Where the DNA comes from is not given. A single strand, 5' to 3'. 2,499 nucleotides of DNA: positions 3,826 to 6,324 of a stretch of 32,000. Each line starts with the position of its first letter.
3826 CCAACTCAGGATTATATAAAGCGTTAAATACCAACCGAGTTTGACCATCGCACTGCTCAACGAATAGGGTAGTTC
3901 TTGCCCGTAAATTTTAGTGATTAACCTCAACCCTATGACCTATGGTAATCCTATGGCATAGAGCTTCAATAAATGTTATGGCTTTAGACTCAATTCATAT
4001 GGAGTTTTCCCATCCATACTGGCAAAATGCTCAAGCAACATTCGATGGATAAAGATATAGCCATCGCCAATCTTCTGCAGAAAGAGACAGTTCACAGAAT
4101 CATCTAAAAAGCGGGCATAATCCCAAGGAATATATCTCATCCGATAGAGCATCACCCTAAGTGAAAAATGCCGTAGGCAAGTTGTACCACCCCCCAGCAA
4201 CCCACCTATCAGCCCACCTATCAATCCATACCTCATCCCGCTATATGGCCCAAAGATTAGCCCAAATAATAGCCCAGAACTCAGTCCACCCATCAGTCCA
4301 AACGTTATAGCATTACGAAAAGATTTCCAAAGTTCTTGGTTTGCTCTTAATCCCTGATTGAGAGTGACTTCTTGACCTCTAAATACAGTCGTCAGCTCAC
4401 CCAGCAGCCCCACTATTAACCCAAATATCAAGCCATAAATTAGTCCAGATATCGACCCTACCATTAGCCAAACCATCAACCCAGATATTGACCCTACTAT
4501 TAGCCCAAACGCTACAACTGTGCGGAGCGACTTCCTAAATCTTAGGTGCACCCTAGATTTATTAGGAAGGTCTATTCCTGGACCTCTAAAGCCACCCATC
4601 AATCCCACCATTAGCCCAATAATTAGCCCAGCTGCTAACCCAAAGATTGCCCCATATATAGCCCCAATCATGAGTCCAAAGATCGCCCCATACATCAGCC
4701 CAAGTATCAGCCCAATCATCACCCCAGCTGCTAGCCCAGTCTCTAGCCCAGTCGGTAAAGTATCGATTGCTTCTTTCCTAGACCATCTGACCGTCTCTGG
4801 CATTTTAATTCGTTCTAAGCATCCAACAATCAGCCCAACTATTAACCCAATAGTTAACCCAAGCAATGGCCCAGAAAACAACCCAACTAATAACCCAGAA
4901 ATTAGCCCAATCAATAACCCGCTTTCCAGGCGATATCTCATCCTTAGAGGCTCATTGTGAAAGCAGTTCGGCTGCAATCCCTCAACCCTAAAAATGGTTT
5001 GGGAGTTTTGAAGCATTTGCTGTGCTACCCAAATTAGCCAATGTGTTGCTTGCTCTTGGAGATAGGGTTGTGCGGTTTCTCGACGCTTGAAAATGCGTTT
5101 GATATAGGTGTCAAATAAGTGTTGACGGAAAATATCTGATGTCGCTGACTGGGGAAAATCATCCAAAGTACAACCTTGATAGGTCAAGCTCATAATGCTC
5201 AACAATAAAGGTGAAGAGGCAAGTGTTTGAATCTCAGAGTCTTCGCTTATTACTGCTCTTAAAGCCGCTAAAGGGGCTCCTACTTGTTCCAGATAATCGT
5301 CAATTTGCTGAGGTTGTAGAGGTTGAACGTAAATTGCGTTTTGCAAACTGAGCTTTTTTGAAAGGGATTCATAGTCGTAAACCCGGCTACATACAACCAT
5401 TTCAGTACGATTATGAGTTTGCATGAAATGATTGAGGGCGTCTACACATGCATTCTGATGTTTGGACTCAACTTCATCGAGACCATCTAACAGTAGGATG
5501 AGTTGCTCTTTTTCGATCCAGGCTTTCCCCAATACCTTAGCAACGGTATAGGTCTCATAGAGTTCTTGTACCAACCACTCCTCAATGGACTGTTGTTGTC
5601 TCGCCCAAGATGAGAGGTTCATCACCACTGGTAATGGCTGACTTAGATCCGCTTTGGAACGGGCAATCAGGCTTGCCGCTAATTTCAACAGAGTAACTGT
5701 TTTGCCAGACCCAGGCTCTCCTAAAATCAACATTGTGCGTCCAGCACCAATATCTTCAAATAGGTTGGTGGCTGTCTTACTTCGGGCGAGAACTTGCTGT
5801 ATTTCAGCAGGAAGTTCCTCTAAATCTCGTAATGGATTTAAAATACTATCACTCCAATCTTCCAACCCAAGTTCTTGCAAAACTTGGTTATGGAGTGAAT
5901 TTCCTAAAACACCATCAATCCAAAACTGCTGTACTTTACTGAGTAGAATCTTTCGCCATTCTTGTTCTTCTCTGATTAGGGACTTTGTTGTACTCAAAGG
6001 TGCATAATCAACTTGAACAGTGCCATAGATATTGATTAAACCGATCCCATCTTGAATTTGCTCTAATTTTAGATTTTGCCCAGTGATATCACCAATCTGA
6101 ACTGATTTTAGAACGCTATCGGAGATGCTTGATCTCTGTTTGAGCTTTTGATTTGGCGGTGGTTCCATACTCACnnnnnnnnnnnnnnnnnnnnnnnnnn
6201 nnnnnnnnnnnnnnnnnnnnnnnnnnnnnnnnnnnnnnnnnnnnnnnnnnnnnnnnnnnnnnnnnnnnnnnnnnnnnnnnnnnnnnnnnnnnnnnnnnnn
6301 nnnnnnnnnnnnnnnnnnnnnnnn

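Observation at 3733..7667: Membrane-only gene cassette centred on a NACHT NTPase with a glycine-zipper transmembrane arm: candidate undescribed STAND-type conflict system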

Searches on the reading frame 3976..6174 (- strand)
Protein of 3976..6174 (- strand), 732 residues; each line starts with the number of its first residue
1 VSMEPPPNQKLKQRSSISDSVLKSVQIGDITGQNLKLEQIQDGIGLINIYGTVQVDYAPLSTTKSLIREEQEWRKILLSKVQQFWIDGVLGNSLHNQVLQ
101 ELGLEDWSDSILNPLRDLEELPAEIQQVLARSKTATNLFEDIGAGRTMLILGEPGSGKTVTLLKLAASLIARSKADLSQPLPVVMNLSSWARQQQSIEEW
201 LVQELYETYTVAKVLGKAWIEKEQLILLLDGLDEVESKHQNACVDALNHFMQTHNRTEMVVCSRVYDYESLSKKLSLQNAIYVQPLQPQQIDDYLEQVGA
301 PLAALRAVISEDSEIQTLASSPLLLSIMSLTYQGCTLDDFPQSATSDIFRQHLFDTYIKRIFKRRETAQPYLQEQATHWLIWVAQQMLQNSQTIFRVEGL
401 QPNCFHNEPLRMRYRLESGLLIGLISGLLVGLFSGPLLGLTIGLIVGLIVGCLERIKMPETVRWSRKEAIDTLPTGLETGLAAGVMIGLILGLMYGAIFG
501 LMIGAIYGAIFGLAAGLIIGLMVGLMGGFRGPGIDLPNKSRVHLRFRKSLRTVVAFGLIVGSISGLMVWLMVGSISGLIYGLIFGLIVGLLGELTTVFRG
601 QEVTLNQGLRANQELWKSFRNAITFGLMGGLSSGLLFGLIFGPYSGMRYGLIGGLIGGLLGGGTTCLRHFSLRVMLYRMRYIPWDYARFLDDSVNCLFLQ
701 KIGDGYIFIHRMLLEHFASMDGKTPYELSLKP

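Call 3: search_protein_families(library=pfam, proteins=[window:3976-6174:-], max_evalue=0.1)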
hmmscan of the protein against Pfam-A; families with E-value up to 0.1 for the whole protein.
window:3976-6174:- (732 aa): 18 families
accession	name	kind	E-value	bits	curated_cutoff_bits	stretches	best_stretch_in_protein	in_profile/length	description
PF05729.18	NACHT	-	7.9e-12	45.8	26.7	1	146-297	1-162/167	NACHT domain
PF13191.12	AAA_16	-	1.6e-06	29.2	32.6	1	136-256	13-129/167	AAA ATPase domain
PF24883.2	NPHP3_N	-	6.1e-06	27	24.8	1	193-264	100-164/164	Nephrocystin 3, N-terminal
PF20720.3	nSTAND3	-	1.7e-05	25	27.2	1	146-274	18-121/155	Novel STAND NTPase 3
PF00004.35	AAA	-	0.00079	20.3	21.2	1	148-276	1-119/131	ATPase family associated with various cellular activities (AAA)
PF07728.20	AAA_5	-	0.0025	18.3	22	1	148-249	2-92/139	AAA domain (dynein-related subfamily)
PF13401.12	AAA_22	-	0.0034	18.2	27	1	147-237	7-98/130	AAA domain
PF25199.1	nSTAND_NTPase5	-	0.0043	17.3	34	1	140-173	36-69/145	Novel STAND NTPase 5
PF01580.24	FtsK_SpoIIIE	-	0.0057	16.6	24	1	147-175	41-69/221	FtsK/SpoIIIE family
PF13245.12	AAA_19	-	0.0059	17.2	25.1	1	146-221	12-78/134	AAA domain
PF13238.12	AAA_18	-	0.0062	17.4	29.4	1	149-261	2-95/128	AAA domain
PF13481.12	AAA_25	-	0.0082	16.2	27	1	124-171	11-59/195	AAA domain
PF20703.3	nSTAND1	-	0.016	15.3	27.1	1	130-296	18-197/379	Novel STAND NTPase 1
PF00005.33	ABC_tran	-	0.019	16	25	1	141-220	7-80/137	ABC transporter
PF00580.27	UvrD-helicase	-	0.022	14.9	23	1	146-179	14-47/271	UvrD/REP helicase N-terminal domain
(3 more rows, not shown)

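Call 4: search_protein_families(library=padloc, proteins=[window:3976-6174:-], max_evalue=0.1)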
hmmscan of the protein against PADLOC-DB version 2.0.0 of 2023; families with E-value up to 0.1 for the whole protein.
window:3976-6174:- (732 aa): 8 families
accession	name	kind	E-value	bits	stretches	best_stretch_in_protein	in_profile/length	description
PDLC05051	PDC-S60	-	5.2e-09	32.8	1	139-293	381-531/1027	-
PDLC04700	PDC-M54A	-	1.3e-05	20.4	1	136-268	308-431/1657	-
PDLC04702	PDC-M54A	-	2e-05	20.3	1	104-266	276-429/1621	-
PDLC04140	mad8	-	4.1e-05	21.2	1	140-174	22-56/314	mads_8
PDLC00268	PtuA1|PtuA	-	0.009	13.5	1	145-254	25-91/411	AAA ATPase domain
PDLC02196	IetA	-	0.013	13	1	123-169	99-146/374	-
PDLC02195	IetA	-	0.03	11.6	1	121-169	112-161/395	-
PDLC05064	PDC-S68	-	0.034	9.8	1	132-172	687-727/1273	-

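Call 5: search_protein_families(library=ncbifam, proteins=[window:3976-6174:-], max_evalue=0.1)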
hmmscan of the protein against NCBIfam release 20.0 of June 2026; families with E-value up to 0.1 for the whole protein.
window:3976-6174:- (732 aa): 10 families
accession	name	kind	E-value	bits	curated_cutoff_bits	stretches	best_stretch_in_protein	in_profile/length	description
NF053861.1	DS8_antiphage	equivalog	2.6e-07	28.8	790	1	118-273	344-491/994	anti-phage protein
NF058535.1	antiphage_EruA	equivalog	1e-06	27.2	1000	1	217-284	60-129/1318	NACHT domain-containing antiphage protein EruA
TIGR03499.1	FlhF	equivalog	1.7e-05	24.9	174.15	1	100-174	153-227/286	flagellar biosynthesis GTPase FlhF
NF047389.1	ATPase_Sll1717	subfamily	0.0058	15.8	75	0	135-171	19-53/454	P-loop ATPase, Sll1717 family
TIGR01447.1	recD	equivalog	0.0079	14.8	310.15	1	124-175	139-193/597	exodeoxyribonuclease V subunit alpha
NF004629.0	PRK05973.1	equivalog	0.011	14.8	156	1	128-170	47-89/237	DNA helicase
NF008105.0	PRK10851.1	equivalog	0.015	14.1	502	1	124-177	7-59/362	sulfate/thiosulfate ABC transporter ATP-binding protein CysA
NF006886.1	PRK09376.1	equivalog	0.028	13.2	315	1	130-172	153-195/413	transcription termination factor Rho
NF003229.0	PRK04195.1-5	equivalog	0.039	12.6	280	1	145-275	44-153/413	replication factor C large subunit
TIGR00767.1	rho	equivalog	0.069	12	509.45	0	114-171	138-194/415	transcription termination factor Rho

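Call 6: find_homologous_proteins(query=window:3976-6174:-, max_evalue=0.001)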
Query window:3976-6174:- (732 aa): 2722 proteins with E <= 0.001 among 8000 candidates; the best 120 are listed.
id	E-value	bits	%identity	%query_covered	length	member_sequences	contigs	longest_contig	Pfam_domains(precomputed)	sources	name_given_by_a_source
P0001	0.0e+0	1627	100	100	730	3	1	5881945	PF24883.3,PF05729.19,PF20720.4,PF13191.13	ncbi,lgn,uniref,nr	ncbi:NACHT domain-containing protein [Acaryochloris marina]|uniref:NACHT domain-containing protein n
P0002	0.0e+0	1307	82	98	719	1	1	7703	PF24883.3,PF05729.19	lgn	-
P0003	0.0e+0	1272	80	98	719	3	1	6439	PF24883.3,PF05729.19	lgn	-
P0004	4.4e-222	757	54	81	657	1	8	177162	PF24883.3,PF05729.19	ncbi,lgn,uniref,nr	ncbi:NACHT domain-containing protein [Acaryochloris marina]|uniref:NACHT domain-containing protein n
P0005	1.9e-216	738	52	95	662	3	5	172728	PF24883.3,PF05729.19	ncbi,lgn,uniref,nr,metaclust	ncbi:conserved hypothetical protein (plasmid) [Acaryochloris marina MBIC11017]|uniref:NACHT domain-c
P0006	2.9e-211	721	57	68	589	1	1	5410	PF24883.3,PF05729.19,PF13191.13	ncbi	-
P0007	1.9e-202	692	49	98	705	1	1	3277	PF24883.3,PF05729.19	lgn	-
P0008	1.9e-198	679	48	81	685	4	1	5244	PF24883.3,PF05729.19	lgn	-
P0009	8.2e-198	677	61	59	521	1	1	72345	PF24883.3,PF05729.19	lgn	-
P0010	1.1e-192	660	46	98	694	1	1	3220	PF24883.3,PF05729.19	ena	-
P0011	1.1e-192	660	44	98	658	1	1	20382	PF05729.19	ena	-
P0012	1.7e-192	659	47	98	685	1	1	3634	PF24883.3,PF05729.19,PF13191.13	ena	-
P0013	5.0e-191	654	48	79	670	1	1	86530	PF24883.3,PF05729.19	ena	-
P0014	2.0e-190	652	48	98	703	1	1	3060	PF05729.19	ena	-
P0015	6.9e-190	651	61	61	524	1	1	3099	PF24883.3,PF05729.19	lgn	-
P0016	9.0e-190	650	48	76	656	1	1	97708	PF24883.3,PF05729.19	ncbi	ncbi:MAG: NACHT domain-containing protein [Cyanobacteria bacterium J06581_3]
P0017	3.3e-188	645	43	98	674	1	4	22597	PF24883.3,PF05729.19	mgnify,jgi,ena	mgnify:CR=1 FL=1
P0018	8.3e-188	644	49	79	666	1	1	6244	PF05729.19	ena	-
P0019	1.6e-187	643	45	98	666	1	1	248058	PF05729.19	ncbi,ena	-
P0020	3.1e-187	642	46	98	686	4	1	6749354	PF24883.3,PF05729.19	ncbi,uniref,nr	ncbi:NACHT domain-containing protein [Leptolyngbyaceae cyanobacterium CCMR0082]|uniref:NACHT domain-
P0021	1.3e-186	640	50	78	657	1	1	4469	PF05729.19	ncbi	ncbi:MAG: NACHT domain-containing protein [Chloroflexota bacterium]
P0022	3.4e-185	635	50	65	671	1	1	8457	PF05729.19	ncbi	ncbi:MAG: NACHT domain-containing protein [Cyanobacteria bacterium J06635_15]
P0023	5.0e-185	635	47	98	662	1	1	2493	PF24883.3,PF05729.19,PF13191.13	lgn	-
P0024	1.0e-183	630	47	98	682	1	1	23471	PF05729.19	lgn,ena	-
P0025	1.9e-183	629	45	99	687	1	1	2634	PF05729.19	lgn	-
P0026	6.5e-183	628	49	78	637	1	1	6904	PF24883.3,PF05729.19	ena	-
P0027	8.2e-183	627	33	63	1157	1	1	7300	PF13173.13,PF13086.13,PF06745.20,PF01443.25,PF13245.13,PF13401.13,PF13238.13,PF13191.13,PF07088.17,PF24883.3,PF00005.34,PF05729.19,PF25199.2,PF13481.13,PF20720.4,PF00580.28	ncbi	-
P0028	3.8e-182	625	44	98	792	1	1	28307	PF24883.3,PF05729.19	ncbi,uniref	ncbi:NACHT domain-containing protein [Nostoc sp. CALU 1950]|uniref:NACHT domain-containing protein n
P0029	1.1e-181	624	44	98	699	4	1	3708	PF24883.3,PF05729.19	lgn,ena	-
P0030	3.4e-181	622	47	98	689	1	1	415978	PF05729.19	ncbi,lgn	ncbi:MAG: NACHT domain-containing protein [Cyanobacteria bacterium P01_D01_bin.156]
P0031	3.5e-181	622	48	98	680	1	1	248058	PF05729.19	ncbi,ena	-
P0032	3.7e-181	622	46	98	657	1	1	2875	PF05729.19,PF13401.13,PF13238.13,PF13191.13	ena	-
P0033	6.4e-181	621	48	90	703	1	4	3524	PF05729.19,PF00004.36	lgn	-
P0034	1.1e-180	620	45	98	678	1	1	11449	PF05729.19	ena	-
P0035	1.7e-180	620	46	89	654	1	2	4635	PF24883.3,PF05729.19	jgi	jgi:hypothetical protein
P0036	1.1e-179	617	45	70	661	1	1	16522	PF24883.3,PF05729.19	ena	-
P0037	2.9e-179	616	44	95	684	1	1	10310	PF05729.19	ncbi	ncbi:MAG: NACHT domain-containing protein [Cyanobacteria bacterium P01_F01_bin.53]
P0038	7.9e-179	614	44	98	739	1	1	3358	PF24883.3,PF05729.19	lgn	-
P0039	5.9e-178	611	47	79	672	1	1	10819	PF05729.19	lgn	-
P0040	6.1e-178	611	44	99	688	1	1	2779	PF05729.19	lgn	-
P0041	6.5e-178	611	46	98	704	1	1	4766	PF05729.19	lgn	-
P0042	8.3e-178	611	46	80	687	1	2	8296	PF05729.19,PF13401.13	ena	-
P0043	8.6e-178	611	49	72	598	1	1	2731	PF10247.15,PF05729.19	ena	-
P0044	3.9e-177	609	43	98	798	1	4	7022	PF05729.19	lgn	-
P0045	5.9e-177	608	44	81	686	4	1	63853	PF24883.3,PF05729.19,PF13191.13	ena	-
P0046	8.4e-177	607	47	98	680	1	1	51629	PF05729.19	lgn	-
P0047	1.8e-176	606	44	98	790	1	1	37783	PF05729.19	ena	-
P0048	4.4e-176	605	49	75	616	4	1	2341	PF05729.19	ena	-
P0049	1.3e-175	604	44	99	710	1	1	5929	PF24883.3,PF05729.19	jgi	jgi:hypothetical protein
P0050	3.1e-175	602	43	98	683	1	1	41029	PF05729.19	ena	-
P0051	3.4e-175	602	47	67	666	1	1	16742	PF05729.19,PF13191.13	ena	-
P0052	4.6e-175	602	45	98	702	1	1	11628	PF05729.19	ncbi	ncbi:MAG: NACHT domain-containing protein [Cyanobacteria bacterium P01_H01_bin.26]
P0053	1.2e-174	600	44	99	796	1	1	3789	PF05729.19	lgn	-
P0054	4.7e-174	598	46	89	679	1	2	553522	PF24883.3,PF05729.19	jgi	jgi:DNA polymerase III delta prime subunit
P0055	1.9e-173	596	41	98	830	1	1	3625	PF05729.19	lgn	-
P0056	2.1e-173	596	45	98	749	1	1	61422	PF24883.3,PF05729.19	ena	-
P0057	4.1e-173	595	45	75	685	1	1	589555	PF24883.3,PF05729.19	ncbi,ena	-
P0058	4.5e-173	595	47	67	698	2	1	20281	PF05729.19,PF13401.13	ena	-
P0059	1.0e-170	587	45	76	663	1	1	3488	PF24883.3,PF05729.19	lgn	-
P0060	2.3e-170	586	45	98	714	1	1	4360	PF24883.3,PF05729.19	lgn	-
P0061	8.0e-169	581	45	91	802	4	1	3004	PF24883.3,PF05729.19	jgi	jgi:hypothetical protein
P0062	1.3e-166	574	44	76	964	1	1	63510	PF24883.3,PF05729.19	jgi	jgi:hypothetical protein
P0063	2.3e-166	573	44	80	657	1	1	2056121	PF05729.19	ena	-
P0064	5.9e-166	572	45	90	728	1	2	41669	PF05729.19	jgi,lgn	jgi:hypothetical protein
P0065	6.6e-166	571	42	78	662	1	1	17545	PF24883.3,PF05729.19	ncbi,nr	ncbi:MAG: NACHT domain-containing protein [Leptolyngbyaceae cyanobacterium bins.302]|nr:NACHT domain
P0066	4.8e-165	569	43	80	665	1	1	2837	PF24883.3,PF05729.19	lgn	-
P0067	9.5e-165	568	43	80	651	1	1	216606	PF24883.3,PF05729.19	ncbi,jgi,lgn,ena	ncbi:MAG TPA: NACHT domain-containing protein [Trichocoleus sp.]|jgi:DNA polymerase III delta prime 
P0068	1.2e-164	567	45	91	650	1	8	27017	PF24883.3,PF05729.19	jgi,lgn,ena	-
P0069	1.3e-164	567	45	80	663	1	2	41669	PF24883.3,PF05729.19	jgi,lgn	jgi:Cdc6-like AAA superfamily ATPase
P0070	2.9e-164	566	45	73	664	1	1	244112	PF05729.19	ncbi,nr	ncbi:NACHT domain-containing protein [Calothrix sp. FACHB-156]|nr:NACHT domain-containing protein [C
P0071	2.1e-163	563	46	65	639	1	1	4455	PF24883.3,PF05729.19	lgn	-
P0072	2.6e-163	563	44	91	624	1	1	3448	PF05729.19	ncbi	ncbi:MAG: NACHT domain-containing protein [Cyanobacteria bacterium P01_D01_bin.56]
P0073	4.7e-163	562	43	92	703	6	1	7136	PF05729.19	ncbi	ncbi:MAG: NACHT domain-containing protein [Phormidesmis sp.]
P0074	6.2e-163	562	44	90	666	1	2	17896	PF05729.19,PF00004.36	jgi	jgi:hypothetical protein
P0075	6.5e-163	562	48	68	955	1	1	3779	PF05729.19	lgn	-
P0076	1.8e-162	560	44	91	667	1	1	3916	PF24883.3,PF05729.19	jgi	jgi:DNA polymerase III delta prime subunit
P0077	2.0e-162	560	46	64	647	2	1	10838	PF24883.3,PF05729.19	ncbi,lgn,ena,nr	ncbi:MAG TPA: NACHT domain-containing protein [Leptolyngbyaceae cyanobacterium M33_DOE_097]|nr:NACHT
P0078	3.8e-162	559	42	98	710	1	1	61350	PF24883.3,PF05729.19,PF13191.13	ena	-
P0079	1.4e-161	557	45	74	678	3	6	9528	PF05729.19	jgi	jgi:adenylate kinase family enzyme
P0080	1.7e-161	557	46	91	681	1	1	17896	PF24883.3,PF05729.19,PF13191.13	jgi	jgi:hypothetical protein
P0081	1.7e-161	557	44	72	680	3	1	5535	PF24883.3,PF05729.19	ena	-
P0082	2.8e-161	556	42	98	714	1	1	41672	PF24883.3,PF05729.19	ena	-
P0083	8.1e-161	555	44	80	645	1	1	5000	PF24883.3,PF05729.19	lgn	-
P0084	3.2e-160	553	41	98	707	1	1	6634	PF05729.19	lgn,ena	-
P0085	9.6e-160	551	41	74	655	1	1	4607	PF05729.19,PF13191.13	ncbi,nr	ncbi:MAG: NACHT domain-containing protein [Moorea sp. SIO4A3]|nr:NACHT domain-containing protein [Mo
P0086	1.4e-159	550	42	96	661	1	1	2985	PF05729.19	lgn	-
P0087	2.9e-159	549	44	74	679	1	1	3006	PF24883.3,PF05729.19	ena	-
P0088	6.9e-159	548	42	79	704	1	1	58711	PF24883.3,PF05729.19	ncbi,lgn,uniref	ncbi:NACHT domain-containing protein [Nostoc sp.]|uniref:NACHT domain-containing protein n=1 Tax=Nos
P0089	2.0e-158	547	41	99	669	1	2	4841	PF24883.3,PF05729.19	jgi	jgi:Cdc6-like AAA superfamily ATPase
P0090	2.6e-158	546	47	86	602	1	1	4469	PF24883.3,PF05729.19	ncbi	ncbi:MAG: NACHT domain-containing protein, partial [Chloroflexota bacterium]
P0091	9.6e-158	544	44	74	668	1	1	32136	PF05729.19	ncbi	-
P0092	3.3e-157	543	40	97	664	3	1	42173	PF24883.3,PF05729.19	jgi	jgi:hypothetical protein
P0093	4.2e-157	542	42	93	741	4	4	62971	PF24883.3,PF05729.19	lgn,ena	-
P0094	5.4e-157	542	41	100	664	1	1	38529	PF24883.3,PF05729.19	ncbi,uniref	ncbi:NACHT domain-containing protein [Leptolyngbya sp. AN02str]|uniref:NACHT domain-containing prote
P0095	6.7e-157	542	43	94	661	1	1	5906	PF05729.19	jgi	jgi:hypothetical protein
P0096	2.2e-156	540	44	70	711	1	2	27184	PF05729.19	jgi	-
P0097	2.7e-156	540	40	97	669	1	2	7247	PF05729.19,PF13401.13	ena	-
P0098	6.0e-156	538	40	98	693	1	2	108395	PF24883.3,PF05729.19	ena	-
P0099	6.1e-156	538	43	89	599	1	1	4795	PF05729.19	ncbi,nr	ncbi:MAG: NACHT domain-containing protein [Moorea sp. SIO3G5]|nr:NACHT domain-containing protein [Mo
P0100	7.7e-156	538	43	90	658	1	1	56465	PF24883.3,PF05729.19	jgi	jgi:NACHT domain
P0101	8.4e-156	538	40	98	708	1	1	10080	PF05729.19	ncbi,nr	ncbi:MAG: NACHT domain-containing protein [Symploca sp. SIO2G7]|nr:NACHT domain-containing protein [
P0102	1.5e-155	537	43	74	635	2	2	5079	PF05729.19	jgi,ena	jgi:uncharacterized membrane protein YeaQ/YmgE (transglycosylase-associated protein family)/GTPase S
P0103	2.6e-155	536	41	98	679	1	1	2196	PF24883.3,PF05729.19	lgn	-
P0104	3.5e-155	536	41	97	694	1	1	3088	PF24883.3,PF05729.19,PF13401.13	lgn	-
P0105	4.9e-155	535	40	91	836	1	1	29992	PF05729.19,PF19955.6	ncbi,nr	ncbi:MAG: NACHT domain-containing protein [Moorea sp. SIO4A3]|nr:NACHT domain-containing protein [Mo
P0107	6.4e-155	535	42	82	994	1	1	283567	PF05729.19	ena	-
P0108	7.1e-155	535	47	59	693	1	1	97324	PF24883.3,PF05729.19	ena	-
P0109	1.2e-154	534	40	99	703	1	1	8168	PF24883.3,PF05729.19,PF13401.13,PF13191.13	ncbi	-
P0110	1.4e-154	534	40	98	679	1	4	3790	PF24883.3,PF05729.19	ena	-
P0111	2.2e-154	533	39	92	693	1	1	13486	PF05729.19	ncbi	ncbi:MAG: NACHT domain-containing protein [Cyanobacteria bacterium P01_F01_bin.53]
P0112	3.5e-154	533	43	74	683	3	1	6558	PF24883.3,PF05729.19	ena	-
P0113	1.3e-153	531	43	68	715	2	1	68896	PF24883.3,PF05729.19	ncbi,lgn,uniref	ncbi:NACHT domain-containing protein [Nostoc sp.]|uniref:NACHT domain-containing protein n=1 Tax=Nos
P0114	4.5e-153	529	45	63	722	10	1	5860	PF24883.3,PF05729.19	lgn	-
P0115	5.5e-153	529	43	72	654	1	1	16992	PF24883.3,PF05729.19,PF13401.13,PF13191.13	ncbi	ncbi:MAG: NACHT domain-containing protein [Cyanobacteria bacterium J06650_10]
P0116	6.0e-153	529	41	92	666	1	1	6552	PF05729.19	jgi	jgi:hypothetical protein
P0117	6.8e-153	528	43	92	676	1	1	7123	PF05729.19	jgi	jgi:NACHT domain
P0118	7.1e-153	528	40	98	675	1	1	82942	PF05729.19,PF13191.13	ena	-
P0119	7.4e-153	528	45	73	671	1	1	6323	PF24883.3,PF05729.19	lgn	-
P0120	1.1e-152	528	45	20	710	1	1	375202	PF05729.19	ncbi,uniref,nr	ncbi:NACHT domain-containing protein [Oscillatoria sp. FACHB-1407]|uniref:NACHT domain-containing pr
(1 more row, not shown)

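Call 10: find_encoding_contigs(protein=P0001, flank=10000, max_places=4)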
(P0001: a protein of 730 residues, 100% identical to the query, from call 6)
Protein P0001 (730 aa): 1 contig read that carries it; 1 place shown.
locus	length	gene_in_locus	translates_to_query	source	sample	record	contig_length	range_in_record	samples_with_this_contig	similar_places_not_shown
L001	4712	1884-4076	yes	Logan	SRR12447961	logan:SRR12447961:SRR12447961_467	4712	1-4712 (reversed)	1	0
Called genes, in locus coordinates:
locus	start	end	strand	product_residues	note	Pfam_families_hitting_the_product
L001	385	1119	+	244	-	-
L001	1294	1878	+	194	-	-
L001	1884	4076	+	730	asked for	PF13191:AAA_16 (faint), PF20720:nSTAND3 (faint), PF24883:NPHP3_N (faint), PF05729:NACHT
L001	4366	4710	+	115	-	?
